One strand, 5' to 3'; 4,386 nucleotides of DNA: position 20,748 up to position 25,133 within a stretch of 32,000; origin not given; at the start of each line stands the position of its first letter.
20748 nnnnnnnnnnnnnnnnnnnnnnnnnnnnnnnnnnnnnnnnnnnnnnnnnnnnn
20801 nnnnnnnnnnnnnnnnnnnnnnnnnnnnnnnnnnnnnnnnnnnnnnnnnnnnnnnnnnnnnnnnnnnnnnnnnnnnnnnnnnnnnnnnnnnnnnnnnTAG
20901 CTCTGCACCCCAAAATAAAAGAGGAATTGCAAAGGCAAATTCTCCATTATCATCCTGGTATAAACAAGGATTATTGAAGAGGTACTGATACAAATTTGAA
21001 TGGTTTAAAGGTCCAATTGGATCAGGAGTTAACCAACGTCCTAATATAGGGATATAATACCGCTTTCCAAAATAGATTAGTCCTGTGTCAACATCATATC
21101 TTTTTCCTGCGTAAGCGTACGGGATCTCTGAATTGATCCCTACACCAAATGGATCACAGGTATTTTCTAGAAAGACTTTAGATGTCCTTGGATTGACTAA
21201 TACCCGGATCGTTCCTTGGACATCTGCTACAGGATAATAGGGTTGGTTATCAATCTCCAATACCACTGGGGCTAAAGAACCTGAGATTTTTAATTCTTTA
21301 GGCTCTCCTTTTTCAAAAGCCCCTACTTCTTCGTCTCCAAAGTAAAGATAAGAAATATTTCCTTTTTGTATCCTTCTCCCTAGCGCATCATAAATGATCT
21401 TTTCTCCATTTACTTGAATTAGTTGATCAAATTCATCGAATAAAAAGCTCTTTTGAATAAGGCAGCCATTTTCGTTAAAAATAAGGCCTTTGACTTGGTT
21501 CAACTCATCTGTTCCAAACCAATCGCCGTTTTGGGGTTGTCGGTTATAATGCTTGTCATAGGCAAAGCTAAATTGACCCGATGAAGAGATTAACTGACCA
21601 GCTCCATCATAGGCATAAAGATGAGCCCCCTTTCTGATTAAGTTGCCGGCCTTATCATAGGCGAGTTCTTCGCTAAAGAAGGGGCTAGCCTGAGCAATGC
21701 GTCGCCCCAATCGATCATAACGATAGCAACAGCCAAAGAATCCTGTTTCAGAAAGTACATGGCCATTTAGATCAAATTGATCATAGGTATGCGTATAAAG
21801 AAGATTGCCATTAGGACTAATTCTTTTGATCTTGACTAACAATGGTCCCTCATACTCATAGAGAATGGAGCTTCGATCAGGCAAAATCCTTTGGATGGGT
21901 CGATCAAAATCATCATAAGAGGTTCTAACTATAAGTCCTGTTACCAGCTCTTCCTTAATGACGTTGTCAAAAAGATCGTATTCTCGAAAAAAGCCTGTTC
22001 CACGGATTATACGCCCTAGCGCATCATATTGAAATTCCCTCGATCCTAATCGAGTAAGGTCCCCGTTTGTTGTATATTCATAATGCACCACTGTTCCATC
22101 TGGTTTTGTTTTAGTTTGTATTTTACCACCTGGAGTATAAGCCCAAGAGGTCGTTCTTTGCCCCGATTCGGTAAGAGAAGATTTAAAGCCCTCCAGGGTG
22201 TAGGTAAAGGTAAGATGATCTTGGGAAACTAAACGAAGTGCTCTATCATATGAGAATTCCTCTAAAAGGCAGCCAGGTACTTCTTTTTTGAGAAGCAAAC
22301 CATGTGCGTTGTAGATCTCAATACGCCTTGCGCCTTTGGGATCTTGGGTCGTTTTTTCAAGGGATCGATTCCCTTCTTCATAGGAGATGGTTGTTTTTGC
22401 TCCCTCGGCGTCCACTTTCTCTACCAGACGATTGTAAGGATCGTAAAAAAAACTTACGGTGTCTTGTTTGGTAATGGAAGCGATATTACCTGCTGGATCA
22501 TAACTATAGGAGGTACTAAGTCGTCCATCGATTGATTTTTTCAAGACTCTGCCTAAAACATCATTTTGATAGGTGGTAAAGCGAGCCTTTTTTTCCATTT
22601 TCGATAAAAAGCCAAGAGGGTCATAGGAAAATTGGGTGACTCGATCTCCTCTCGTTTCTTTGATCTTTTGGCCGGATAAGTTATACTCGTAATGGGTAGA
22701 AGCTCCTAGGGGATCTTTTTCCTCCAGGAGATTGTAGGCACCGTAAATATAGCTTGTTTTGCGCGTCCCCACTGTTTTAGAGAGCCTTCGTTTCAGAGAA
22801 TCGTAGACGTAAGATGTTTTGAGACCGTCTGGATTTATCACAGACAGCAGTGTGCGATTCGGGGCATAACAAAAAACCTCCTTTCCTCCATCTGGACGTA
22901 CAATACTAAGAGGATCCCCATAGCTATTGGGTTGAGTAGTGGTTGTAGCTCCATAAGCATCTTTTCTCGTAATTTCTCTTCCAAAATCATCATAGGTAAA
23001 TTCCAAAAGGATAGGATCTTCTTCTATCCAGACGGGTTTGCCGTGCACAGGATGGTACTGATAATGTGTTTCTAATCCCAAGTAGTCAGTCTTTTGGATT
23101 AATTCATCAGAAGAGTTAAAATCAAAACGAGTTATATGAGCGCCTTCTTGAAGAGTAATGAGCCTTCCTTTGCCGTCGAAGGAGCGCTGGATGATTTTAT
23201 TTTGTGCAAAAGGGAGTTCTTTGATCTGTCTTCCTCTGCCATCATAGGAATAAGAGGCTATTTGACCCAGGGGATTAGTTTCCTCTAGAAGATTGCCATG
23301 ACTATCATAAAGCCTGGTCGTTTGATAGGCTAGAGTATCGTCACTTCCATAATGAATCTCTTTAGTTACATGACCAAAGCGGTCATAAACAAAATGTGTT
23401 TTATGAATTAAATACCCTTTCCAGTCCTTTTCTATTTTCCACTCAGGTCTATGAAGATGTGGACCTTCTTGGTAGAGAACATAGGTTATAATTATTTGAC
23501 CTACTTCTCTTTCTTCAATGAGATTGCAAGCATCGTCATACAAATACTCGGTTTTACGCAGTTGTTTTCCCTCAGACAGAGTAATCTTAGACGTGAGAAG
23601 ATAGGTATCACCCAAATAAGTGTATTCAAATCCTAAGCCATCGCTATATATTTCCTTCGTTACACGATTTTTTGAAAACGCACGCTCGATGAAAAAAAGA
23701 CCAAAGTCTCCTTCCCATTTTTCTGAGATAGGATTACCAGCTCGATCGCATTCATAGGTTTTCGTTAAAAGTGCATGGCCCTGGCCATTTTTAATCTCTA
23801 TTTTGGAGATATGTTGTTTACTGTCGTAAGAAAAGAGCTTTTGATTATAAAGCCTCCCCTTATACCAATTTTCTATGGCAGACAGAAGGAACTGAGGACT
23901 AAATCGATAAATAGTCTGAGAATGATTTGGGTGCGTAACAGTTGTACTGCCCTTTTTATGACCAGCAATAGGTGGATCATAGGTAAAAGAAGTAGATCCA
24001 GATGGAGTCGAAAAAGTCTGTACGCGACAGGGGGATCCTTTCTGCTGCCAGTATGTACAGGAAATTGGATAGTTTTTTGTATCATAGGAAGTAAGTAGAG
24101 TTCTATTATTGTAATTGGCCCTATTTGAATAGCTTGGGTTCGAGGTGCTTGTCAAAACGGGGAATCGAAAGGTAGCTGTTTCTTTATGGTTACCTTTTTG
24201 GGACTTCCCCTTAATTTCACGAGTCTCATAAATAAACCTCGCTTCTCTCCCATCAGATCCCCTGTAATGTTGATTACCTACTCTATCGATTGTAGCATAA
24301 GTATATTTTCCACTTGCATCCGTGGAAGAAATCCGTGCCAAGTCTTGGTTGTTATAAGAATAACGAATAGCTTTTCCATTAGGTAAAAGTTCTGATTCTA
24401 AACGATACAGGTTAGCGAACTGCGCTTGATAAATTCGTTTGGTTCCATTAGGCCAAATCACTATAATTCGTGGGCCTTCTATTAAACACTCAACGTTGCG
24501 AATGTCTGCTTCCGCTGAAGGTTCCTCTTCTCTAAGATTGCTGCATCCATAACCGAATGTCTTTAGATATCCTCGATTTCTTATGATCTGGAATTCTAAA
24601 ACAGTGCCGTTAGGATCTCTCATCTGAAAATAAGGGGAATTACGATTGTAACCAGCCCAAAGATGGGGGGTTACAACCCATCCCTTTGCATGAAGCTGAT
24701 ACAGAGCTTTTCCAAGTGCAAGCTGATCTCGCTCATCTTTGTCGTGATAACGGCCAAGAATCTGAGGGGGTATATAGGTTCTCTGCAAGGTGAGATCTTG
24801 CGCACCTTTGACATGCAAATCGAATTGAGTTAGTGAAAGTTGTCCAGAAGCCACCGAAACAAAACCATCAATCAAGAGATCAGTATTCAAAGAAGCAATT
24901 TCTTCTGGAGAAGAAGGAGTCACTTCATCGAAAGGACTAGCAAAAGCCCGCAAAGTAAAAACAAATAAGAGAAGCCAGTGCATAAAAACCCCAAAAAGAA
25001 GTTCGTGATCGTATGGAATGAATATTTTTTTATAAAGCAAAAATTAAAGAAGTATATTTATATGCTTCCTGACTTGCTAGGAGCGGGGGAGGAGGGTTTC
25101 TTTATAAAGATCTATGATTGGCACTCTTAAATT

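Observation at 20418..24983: Sec-signal-bearing Rhs/YD-repeat polymorphic toxin in an intracellular-lineage genome with no secretion-system partner nearby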

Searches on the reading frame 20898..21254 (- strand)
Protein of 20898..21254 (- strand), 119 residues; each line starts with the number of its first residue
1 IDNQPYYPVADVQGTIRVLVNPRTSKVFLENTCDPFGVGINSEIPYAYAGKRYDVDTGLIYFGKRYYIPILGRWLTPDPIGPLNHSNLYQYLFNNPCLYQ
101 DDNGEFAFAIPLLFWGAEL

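Call 97: search_solved_structures(query=window:20898-21254:-, max_evalue=0.001, show_alignments=2)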
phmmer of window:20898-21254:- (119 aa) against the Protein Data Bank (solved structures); distinct sequences matched with E-value up to 0.001: 22.
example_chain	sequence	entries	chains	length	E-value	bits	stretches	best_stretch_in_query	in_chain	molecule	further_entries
6l7i_G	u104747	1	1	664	3e-12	50.1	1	47-104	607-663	TccC2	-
5kis_B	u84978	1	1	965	1.6e-11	47.8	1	47-106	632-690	RHS2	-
6sup_A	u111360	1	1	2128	6.8e-11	45.7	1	47-108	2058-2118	TcdB2,TccC3,Cell division control protein 42 homolog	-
6suq_A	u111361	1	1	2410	1.3e-10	44.8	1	47-105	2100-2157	TcdB2,TccC3,Genome polyprotein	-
9pt5_A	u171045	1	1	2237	1.5e-10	44.6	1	2-105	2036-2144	Teneurin-like protein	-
6suf_F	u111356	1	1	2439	1.6e-10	44.5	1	47-104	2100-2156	TcdB2,TccC3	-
6h6e_F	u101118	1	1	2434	1.6e-10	44.5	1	47-104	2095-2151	TcdB2,TccC3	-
6h6g_A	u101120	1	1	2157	3.1e-10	43.6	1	47-104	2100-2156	TcdB2,TccC3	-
4o9x_A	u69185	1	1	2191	3.2e-10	43.6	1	47-104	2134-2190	TcdB2, TccC3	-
9ifo_A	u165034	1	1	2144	3.5e-10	43.4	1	2-104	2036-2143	Teneurin-Like Protein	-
9c4k_Q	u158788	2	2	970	3.6e-10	43.4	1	47-104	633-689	Toxin subunit YenC2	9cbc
4igl_B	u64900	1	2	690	3.9e-10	43.3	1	47-104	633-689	YenC2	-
6sue_F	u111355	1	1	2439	2.1e-09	40.9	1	47-104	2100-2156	TcdB2,TccC3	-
6h6f_F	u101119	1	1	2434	2.1e-09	40.9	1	47-104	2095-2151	TcdB2,TccC3,TccC3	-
9on3_A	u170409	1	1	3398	5.7e-08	36.3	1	32-114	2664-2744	SGS4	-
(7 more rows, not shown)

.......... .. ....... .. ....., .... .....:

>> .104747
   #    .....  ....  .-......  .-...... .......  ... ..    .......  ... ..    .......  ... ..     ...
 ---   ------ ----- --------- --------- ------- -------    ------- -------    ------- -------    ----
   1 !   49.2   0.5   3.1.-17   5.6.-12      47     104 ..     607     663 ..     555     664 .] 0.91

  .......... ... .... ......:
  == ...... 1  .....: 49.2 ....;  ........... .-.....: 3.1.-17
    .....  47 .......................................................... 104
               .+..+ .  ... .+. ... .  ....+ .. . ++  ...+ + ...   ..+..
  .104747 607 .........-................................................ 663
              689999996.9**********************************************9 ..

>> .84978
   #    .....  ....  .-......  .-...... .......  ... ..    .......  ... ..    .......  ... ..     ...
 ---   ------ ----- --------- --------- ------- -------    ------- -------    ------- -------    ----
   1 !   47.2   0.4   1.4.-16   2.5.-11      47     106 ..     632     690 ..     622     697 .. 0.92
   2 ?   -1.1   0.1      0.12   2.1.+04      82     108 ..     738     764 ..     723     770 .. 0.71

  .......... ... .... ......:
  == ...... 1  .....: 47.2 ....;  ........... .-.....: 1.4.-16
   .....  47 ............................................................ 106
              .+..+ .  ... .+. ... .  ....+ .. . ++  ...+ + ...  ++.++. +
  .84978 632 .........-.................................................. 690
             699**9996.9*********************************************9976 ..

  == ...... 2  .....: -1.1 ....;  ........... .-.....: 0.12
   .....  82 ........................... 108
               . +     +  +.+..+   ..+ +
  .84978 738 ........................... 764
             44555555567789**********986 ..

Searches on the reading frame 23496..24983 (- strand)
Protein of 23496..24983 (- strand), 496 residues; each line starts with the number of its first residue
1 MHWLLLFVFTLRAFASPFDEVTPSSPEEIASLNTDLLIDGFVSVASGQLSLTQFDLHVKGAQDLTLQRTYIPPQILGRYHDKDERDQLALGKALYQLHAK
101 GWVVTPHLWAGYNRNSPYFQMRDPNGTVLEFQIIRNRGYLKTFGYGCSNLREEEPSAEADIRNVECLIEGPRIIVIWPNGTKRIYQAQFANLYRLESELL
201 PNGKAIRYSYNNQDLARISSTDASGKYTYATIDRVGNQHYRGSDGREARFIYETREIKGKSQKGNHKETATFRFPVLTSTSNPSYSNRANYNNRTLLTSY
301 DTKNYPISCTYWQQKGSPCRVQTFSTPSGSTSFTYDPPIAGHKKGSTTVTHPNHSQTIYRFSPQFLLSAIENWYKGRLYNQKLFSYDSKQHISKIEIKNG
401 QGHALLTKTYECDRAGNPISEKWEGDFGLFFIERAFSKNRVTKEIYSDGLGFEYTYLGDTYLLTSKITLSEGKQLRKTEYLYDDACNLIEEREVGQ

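Call 20: search_protein_families(library=pfam, proteins=[window:23496-24983:-], max_evalue=10)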
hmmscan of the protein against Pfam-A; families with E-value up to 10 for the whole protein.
seq(496 aa): 3 families
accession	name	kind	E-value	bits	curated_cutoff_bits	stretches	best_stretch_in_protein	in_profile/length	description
PF05593.20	RHS_repeat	-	7.8e-07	29.8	22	1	197-225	9-36/38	RHS Repeat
PF20148.4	DUF6531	-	0.0091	16.7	24.1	1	42-70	4-32/74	Domain of unknown function (DUF6531)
PF12562.13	Pox_I6_C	-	0.17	12.3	23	1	270-298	1-31/37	Poxvirus telomere-binding protein I6, C-terminal domain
